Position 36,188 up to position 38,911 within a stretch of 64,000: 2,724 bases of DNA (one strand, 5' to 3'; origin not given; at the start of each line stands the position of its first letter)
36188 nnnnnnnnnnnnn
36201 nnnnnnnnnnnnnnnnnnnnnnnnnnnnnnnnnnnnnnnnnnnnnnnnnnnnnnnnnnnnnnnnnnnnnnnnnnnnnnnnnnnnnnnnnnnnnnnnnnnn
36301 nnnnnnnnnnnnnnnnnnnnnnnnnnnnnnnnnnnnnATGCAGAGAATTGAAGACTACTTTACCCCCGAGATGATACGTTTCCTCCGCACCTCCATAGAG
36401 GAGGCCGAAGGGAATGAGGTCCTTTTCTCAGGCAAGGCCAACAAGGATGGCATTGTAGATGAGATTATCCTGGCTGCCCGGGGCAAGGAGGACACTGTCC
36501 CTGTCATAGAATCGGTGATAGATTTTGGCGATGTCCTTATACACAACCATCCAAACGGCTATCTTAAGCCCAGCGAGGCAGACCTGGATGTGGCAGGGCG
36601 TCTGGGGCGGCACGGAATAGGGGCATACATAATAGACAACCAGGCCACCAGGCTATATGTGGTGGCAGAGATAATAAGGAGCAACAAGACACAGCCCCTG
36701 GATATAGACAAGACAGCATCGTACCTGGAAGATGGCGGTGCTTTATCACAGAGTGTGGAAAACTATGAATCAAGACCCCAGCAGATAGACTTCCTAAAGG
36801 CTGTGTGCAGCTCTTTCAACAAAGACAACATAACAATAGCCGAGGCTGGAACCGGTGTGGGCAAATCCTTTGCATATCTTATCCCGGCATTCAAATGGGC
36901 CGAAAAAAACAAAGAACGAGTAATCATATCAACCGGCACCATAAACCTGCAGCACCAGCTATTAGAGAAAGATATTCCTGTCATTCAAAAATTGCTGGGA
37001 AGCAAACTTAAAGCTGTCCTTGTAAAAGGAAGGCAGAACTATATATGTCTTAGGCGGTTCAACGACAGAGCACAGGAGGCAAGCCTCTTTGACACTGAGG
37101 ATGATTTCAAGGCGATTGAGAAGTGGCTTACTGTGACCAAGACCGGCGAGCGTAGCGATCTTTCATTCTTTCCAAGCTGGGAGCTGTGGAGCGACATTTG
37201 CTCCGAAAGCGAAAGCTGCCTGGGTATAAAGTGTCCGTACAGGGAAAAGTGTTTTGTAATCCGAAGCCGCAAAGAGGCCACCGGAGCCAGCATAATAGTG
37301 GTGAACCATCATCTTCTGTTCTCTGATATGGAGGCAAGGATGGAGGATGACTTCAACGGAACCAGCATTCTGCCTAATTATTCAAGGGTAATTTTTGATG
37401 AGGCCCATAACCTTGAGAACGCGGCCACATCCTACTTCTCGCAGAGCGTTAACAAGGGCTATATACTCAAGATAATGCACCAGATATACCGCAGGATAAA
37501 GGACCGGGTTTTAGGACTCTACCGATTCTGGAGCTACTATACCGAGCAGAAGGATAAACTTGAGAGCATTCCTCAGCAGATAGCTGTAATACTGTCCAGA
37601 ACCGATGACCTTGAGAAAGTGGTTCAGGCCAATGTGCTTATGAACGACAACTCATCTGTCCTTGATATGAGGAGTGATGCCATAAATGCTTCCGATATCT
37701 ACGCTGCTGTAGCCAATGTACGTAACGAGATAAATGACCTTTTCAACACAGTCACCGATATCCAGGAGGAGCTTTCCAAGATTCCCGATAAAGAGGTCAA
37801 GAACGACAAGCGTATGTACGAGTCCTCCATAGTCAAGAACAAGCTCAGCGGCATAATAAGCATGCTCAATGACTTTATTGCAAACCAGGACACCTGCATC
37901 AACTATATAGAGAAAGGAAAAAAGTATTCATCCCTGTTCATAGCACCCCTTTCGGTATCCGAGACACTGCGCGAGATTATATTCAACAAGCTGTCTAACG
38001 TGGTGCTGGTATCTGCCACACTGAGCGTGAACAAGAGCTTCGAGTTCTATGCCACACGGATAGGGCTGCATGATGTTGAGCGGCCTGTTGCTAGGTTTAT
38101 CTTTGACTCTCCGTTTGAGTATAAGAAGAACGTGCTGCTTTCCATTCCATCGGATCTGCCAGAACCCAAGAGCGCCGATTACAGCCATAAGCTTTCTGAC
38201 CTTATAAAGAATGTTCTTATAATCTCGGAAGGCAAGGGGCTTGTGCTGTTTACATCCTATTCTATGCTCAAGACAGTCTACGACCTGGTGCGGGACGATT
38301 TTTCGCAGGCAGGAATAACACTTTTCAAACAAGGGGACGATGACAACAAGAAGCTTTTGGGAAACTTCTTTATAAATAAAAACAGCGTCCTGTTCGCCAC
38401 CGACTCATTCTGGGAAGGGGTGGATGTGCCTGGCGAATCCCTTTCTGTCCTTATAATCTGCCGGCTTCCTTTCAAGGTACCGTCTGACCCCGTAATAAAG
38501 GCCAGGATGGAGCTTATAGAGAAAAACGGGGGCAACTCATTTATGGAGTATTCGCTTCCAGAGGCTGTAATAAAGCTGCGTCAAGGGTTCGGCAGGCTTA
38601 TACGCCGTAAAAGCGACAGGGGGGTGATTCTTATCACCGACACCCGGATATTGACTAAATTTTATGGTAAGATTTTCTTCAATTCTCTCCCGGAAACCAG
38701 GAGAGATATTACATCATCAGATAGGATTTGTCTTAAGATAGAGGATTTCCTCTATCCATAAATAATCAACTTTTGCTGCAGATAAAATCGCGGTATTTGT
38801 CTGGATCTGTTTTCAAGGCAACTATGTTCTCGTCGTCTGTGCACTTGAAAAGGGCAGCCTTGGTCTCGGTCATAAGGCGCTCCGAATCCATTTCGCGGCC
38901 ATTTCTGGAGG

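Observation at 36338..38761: RadC-like JAB/JAMM domain fused to the N-terminus of a DinG/XPD-family Fe-S helicase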

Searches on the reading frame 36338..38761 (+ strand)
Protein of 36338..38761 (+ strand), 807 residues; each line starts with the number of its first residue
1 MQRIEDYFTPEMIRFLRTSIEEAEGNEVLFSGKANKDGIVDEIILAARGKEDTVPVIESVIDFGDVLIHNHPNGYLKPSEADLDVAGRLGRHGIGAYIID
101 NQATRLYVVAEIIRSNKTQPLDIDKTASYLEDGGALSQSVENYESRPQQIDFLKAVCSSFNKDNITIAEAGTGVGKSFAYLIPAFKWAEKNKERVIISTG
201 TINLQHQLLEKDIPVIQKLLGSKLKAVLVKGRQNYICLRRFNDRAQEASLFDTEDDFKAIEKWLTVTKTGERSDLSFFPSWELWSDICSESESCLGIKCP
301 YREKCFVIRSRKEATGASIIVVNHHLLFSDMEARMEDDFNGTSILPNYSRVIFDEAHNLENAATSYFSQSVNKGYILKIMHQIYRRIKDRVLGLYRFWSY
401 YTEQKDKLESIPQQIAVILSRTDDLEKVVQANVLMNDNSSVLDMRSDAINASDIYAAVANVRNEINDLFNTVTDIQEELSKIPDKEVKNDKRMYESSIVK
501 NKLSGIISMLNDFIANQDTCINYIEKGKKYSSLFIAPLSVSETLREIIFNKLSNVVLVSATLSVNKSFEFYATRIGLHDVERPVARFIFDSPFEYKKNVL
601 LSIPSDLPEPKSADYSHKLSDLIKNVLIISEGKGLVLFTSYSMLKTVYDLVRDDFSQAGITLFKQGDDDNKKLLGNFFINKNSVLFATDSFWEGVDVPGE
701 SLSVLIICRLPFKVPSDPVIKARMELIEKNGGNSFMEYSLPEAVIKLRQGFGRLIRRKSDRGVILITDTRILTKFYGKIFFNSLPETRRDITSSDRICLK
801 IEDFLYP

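Call 3: search_protein_families(library=pfam, proteins=[window:36338-38761:+], max_evalue=1)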
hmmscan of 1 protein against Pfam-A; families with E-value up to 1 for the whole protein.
window:36338-38761:+ (807 aa): 11 families
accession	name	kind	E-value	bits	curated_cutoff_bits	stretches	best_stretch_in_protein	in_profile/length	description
PF13307.12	Helicase_C_2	-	3.8e-48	164.2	25.3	1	624-786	2-169/170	Helicase C-terminal domain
PF00270.35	DEAD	-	9.6e-11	42.1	26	2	162-232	13-83/167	DEAD/DEAH box helicase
PF04851.21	ResIII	-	8.6e-06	26.2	22.5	1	143-211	2-72/164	Type III restriction enzyme, res subunit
PF06733.21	DEAD_2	-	1.7e-05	25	21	1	303-373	104-169/172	DEAD_2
PF04002.20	RadC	-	0.00074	19.9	22.1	1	66-91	68-93/121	RadC-like JAB domain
PF00271.37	Helicase_C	-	0.0078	16.9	23.5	1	619-714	3-96/110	Helicase conserved C-terminal domain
PF20651.3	EXOC6_Sec15_N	-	0.016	15.6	27.2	1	458-533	31-109/170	Exocyst complex component EXOC6/Sec15, N-terminal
PF10046.14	BLOC1_2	-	0.018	15.8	33.4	1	381-430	33-82/96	Biogenesis of lysosome-related organelles complex-1 subunit 2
PF06008.19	Laminin_I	-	0.024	14.8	34.6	1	370-489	3-122/259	Laminin Domain I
PF18904.5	DUF5660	-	0.041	14.5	24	0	453-528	5-79/109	Domain of unknown function (DUF5660)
PF08662.17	eIF2A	-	0.057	13.8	20.5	1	182-262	62-140/194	Eukaryotic translation initiation factor eIF2A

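Call 4: search_protein_families(library=ncbifam, proteins=[window:36338-38761:+], max_evalue=1)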
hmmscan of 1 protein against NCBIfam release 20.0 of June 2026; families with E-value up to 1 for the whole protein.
window:36338-38761:+ (807 aa): 11 families
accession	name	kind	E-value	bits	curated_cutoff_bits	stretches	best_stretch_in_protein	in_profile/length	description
NF053712.1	repair_DEAH_YoaA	equivalog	1.6e-180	601.9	680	1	129-790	3-619/630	DNA repair helicase YoaA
NF005981.0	PRK08074.1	equivalog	8.7e-157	523.7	789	1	117-801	232-925/931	ATP-dependent DNA helicase DinG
TIGR01407.1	dinG_rel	hypoth_equivalog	3.6e-120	402.7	547.7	1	129-789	230-872/889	putative DnaQ family exonuclease/DinG family helicase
NF008729.0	PRK11747.1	equivalog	2.8e-118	396.3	598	1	135-791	16-701/703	ATP-dependent DNA helicase DinG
NF005569.0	PRK07246.1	equivalog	1.1e-55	189.4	794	2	397-788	403-801/820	bifunctional DnaQ family exonuclease/ATP-dependent helicase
TIGR03117.2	cas_csf4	equivalog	5.4e-37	127.4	400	3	143-265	127-245/800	type IV CRISPR-associated DEAD/DEAH-box helicase Csf4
TIGR00604.1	rad3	subfamily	1.8e-17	63.2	246.95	2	299-563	185-453/706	DNA repair helicase (rad3)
NF000642.1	PRK00024.1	equivalog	0.001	18.8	180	1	66-90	158-182/212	RadC family protein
NF008394.0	PRK11192.1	equivalog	0.023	13.5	507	1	146-211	25-94/441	ATP-dependent RNA helicase SrmB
TIGR00608.1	radc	subfamily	0.041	13.6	133.85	1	66-89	164-187/218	RadC family protein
NF041067.1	DpdJ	equivalog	0.11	10.1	800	1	153-191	158-198/1482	protein DpdJ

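Call 5: find_homologous_proteins(query=window:36338-38761:+, max_evalue=0.00001)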
Query window:36338-38761:+ (807 aa): 7885 proteins with E <= 0.00001 among 8000 candidates; the best 120 are listed.
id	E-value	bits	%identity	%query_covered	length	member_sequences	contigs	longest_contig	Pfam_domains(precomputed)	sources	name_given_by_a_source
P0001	0.0e+0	1723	94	100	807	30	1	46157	PF00270.36,PF13307.13,PF04851.22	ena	-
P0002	0.0e+0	1718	94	100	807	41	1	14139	PF06733.22,PF00270.36,PF13307.13,PF04851.22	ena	-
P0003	0.0e+0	1718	94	100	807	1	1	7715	PF06733.22,PF00270.36,PF13307.13,PF04851.22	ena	-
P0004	0.0e+0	1717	94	100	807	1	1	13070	PF06733.22,PF00270.36,PF13307.13,PF04851.22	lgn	-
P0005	0.0e+0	1717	94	100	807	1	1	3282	PF06733.22,PF00270.36,PF13307.13,PF04851.22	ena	-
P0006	0.0e+0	1715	94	100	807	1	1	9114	PF06733.22,PF00270.36,PF13307.13,PF04851.22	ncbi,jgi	jgi:ATP-dependent DNA helicase DinG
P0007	0.0e+0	1712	94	100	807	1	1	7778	PF06733.22,PF00270.36,PF13307.13,PF04851.22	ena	-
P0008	0.0e+0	1710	94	100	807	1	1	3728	PF06733.22,PF00270.36,PF13307.13,PF04851.22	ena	-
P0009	0.0e+0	1710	94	100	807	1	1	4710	PF06733.22,PF00270.36,PF13307.13,PF04851.22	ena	-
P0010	0.0e+0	1707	93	100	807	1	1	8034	PF06733.22,PF00270.36,PF13307.13,PF04851.22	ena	-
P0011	0.0e+0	1703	93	100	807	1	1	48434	PF06733.22,PF00270.36,PF13307.13,PF04851.22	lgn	-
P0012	0.0e+0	1702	93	100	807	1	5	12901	PF06733.22,PF00270.36,PF13307.13,PF04851.22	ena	-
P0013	0.0e+0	1701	93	100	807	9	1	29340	PF06733.22,PF00270.36,PF13307.13,PF04851.22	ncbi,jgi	jgi:ATP-dependent DNA helicase DinG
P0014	0.0e+0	1700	93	100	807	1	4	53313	PF06733.22,PF00270.36,PF13307.13,PF04851.22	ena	-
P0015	0.0e+0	1700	93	100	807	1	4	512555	PF06733.22,PF00270.36,PF13307.13,PF04851.22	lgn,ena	-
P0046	6.7e-296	1002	56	100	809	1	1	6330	PF00270.36,PF13307.13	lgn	-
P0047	1.4e-265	901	62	81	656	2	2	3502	PF06733.22,PF00270.36,PF13307.13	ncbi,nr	ncbi:MAG: hypothetical protein MJ215_07695 [Spirochaetia bacterium]|nr:hypothetical protein [Spiroch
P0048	7.7e-262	889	60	83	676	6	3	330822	PF00270.36,PF13307.13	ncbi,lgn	-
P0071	5.8e-230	784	45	100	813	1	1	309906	PF04002.21,PF00270.36,PF13307.13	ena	-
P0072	6.4e-230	783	46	99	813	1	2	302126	PF04002.21,PF00270.36,PF13307.13,PF00271.38,PF04851.22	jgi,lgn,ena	-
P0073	9.1e-230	783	46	100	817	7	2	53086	PF04002.21,PF00270.36,PF13307.13,PF04851.22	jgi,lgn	jgi:ATP-dependent DNA helicase DinG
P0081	5.6e-226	770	46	99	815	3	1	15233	PF04002.21,PF00270.36,PF13307.13,PF00271.38,PF04851.22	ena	-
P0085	1.3e-224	766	45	100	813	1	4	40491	PF04002.21,PF00270.36,PF13307.13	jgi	-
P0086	1.3e-224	766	45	99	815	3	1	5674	PF04002.21,PF00270.36,PF13307.13,PF00271.38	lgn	-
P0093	1.4e-223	762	45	99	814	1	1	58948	PF04002.21,PF00270.36,PF13307.13,PF00271.38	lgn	-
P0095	2.8e-223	762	45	99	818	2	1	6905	PF04002.21,PF00270.36,PF13307.13,PF00271.38,PF04851.22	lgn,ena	-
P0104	2.0e-222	759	44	99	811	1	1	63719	PF04002.21,PF00270.36,PF13307.13,PF00271.38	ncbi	-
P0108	5.1e-222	757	45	98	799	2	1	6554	PF04002.21,PF00270.36,PF13307.13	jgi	jgi:ATP-dependent DNA helicase DinG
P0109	5.4e-222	757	45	100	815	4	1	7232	PF04002.21,PF00270.36,PF13307.13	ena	-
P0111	6.7e-222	757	45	99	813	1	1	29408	PF04002.21,PF00270.36,PF13307.13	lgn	-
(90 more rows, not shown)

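Call 48: search_protein_families(library=padloc, proteins=[window:36338-38761:+], max_evalue=0.001)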
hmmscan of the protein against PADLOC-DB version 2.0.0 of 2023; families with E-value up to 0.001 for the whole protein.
window:36338-38761:+ (807 aa): 8 families
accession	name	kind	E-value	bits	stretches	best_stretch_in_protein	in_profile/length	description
PDLC01439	typeIV_DinG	-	5e-132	439.5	1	134-792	5-564/575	CAS-IV-A; associated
PDLC01729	typeIV_DinG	-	2.2e-56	189.9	1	144-771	19-617/666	Csf4_0_IVA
PDLC01730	typeIV_DinG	-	1.8e-31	107.3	2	339-774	363-778/802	Csf4_1_IVA1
PDLC01007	typeIV_DinG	-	1.3e-24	84.8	2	149-265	2-115/676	CRISPR type AFERR-associated DEAD/DEAH-box helicase Csf4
PDLC01321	typeIV_DinG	-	1.4e-24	84.9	1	149-758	2-546/559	CAS-IV-A; associated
PDLC01731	typeIV_DinG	-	1.3e-12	45.3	1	548-771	282-491/526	Csf4_2_IVA1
PDLC04986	PDC-S28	-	1.1e-05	21.9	0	692-799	399-499/831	-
PDLC04987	PDC-S28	-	7.6e-05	19.2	0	677-772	382-469/846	-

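Call 53: find_encoding_contigs(protein=P0048, flank=5000, max_places=3)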
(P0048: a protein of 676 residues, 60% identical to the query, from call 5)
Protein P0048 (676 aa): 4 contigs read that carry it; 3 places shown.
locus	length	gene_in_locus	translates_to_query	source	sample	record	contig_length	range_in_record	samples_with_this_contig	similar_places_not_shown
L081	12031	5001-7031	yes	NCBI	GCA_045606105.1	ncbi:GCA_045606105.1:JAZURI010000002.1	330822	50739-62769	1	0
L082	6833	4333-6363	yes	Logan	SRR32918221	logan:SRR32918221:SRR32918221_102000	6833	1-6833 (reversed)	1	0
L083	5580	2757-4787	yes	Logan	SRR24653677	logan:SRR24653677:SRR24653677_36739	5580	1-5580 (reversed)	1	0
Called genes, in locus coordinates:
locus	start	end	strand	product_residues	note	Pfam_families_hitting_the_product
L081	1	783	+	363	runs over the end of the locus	PF03033:Glyco_transf_28, PF04101:Glyco_tran_28_C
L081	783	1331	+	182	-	PF02674:Colicin_V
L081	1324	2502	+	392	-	PF13177:DNA_pol3_delta2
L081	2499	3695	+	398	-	PF13426:PAS_9 (faint), PF00512:HisKA, PF02518:HATPase_c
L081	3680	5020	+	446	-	PF00072:Response_reg, PF01078:Mg_chelatase (faint), PF00158:Sigma54_activat, PF14532:Sigma54_activ_2, PF07724:AAA_2 (weak), PF07728:AAA_5, PF25601:AAA_lid_14, PF02954:HTH_8, +1 more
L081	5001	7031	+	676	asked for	PF00270:DEAD (faint), PF13307:Helicase_C_2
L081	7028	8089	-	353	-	-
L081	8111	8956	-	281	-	PF01048:PNP_UDP_1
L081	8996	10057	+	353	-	PF03054:tRNA_Me_trans, PF20259:tRNA_Me_trans_M, PF20258:tRNA_Me_trans_C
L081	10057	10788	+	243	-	PF03099:BPL_LplA_LipB, PF02237:BPL_C (weak)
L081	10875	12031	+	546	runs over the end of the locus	PF00118:Cpn60_TCP1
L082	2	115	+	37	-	?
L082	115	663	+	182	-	PF02674:Colicin_V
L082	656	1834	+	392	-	PF13177:DNA_pol3_delta2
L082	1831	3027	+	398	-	PF13426:PAS_9 (faint), PF00512:HisKA, PF02518:HATPase_c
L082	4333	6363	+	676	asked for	PF00270:DEAD (faint), PF13307:Helicase_C_2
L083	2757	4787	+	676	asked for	PF00270:DEAD (faint), PF13307:Helicase_C_2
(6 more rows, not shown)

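Call 55: find_encoding_contigs(protein=P0047, flank=4000, max_places=2)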
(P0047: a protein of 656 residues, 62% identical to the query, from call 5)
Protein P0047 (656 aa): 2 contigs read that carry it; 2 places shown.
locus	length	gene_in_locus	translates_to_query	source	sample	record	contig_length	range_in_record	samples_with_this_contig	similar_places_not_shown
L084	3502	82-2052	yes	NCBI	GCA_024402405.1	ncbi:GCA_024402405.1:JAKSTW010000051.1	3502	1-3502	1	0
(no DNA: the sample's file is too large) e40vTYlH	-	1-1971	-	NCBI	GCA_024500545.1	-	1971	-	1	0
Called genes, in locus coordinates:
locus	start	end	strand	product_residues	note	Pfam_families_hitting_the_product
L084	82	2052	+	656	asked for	PF00270:DEAD (faint), PF06733:DEAD_2 (faint), PF13307:Helicase_C_2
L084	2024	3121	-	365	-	-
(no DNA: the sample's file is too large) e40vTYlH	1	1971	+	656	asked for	PF00270:DEAD (faint), PF06733:DEAD_2 (faint), PF13307:Helicase_C_2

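Call 56: find_encoding_contigs(protein=P0046, flank=4000, max_places=2)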
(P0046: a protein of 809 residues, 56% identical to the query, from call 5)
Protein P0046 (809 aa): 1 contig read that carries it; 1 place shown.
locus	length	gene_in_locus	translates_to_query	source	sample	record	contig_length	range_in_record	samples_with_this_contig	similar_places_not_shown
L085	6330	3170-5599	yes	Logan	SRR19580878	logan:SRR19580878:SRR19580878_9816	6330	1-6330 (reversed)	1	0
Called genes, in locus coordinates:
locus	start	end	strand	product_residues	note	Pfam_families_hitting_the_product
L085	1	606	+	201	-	?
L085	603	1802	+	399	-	PF00512:HisKA, PF02518:HATPase_c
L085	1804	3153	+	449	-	PF00072:Response_reg, PF00158:Sigma54_activat, PF14532:Sigma54_activ_2, PF00004:AAA (weak), PF07724:AAA_2, PF07728:AAA_5, PF25601:AAA_lid_14, PF02954:HTH_8, +2 more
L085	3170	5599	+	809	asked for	PF00270:DEAD (weak), PF13307:Helicase_C_2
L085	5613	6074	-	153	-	PF00885:DMRL_synthase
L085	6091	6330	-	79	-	?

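Call 71: predict_structure(alignment_id=A2)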
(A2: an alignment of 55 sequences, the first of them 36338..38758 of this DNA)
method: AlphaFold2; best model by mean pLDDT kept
length: 807 residues; sequences in the alignment: 55
mean_pLDDT: 88.0   pTM: 0.82
mean pLDDT of the five models: 88.0, 87.3, 86.4, 85.9, 85.6
residues with pLDDT >= 90: 439; 70-90: 325; 50-70: 40; < 50: 3
segments of 3 or more residues with pLDDT < 50: 338-340
pLDDT, mean of each block of 10 residues (from residue 1): 89 94 90 83 88 73 80 88 77 82 91 73 95 87 88 97 95 92 96 91 86 93 92 89 77 78 90 85 84 75 86 86 93 67 75 95 93 92 86 89 91 96 95 79 86 95 97 92 77 86 94 89 88 94 92 93 91 91 93 91 93 91 95 90 92 94 88 84 87 67 89 81 91 92 88 80 92 91 90 95 89
secondary structure, 60 per line:
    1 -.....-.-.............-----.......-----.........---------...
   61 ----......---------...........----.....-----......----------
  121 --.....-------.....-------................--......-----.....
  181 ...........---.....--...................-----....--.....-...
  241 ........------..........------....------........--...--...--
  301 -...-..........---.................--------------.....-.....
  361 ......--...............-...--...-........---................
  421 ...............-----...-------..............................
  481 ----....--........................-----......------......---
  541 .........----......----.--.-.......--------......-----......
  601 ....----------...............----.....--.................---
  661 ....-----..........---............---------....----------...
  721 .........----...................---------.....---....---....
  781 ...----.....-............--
elements in order (helices of 4 or more, strands of 3 or more residues): H10-22 E28-34 E40-48 E65-70 H80-90 E95-99 E105-110 H123-127 H135-139 H147-162 E165-170 H176-191 E195-199 H202-220 E226-229 H238-248 H255-264 H281-287 H306-315 E319-323 H324-335 E350-354 H356-366 E369-372 H373-383 E385-387 E390-392 H394-401 H405-435 E441-443 H451-480 H485-488 H491-514 E520-525 E532-537 H541-549 E554-559 H569-575 E584-589 H595-598 E599-604 H615-629 E634-638 H641-657 E661-664 H670-679 E683-688 H689-694 E704-707 H718-729 H734-752 E762-766 H770-773 H777-783 E788-792 H794-805
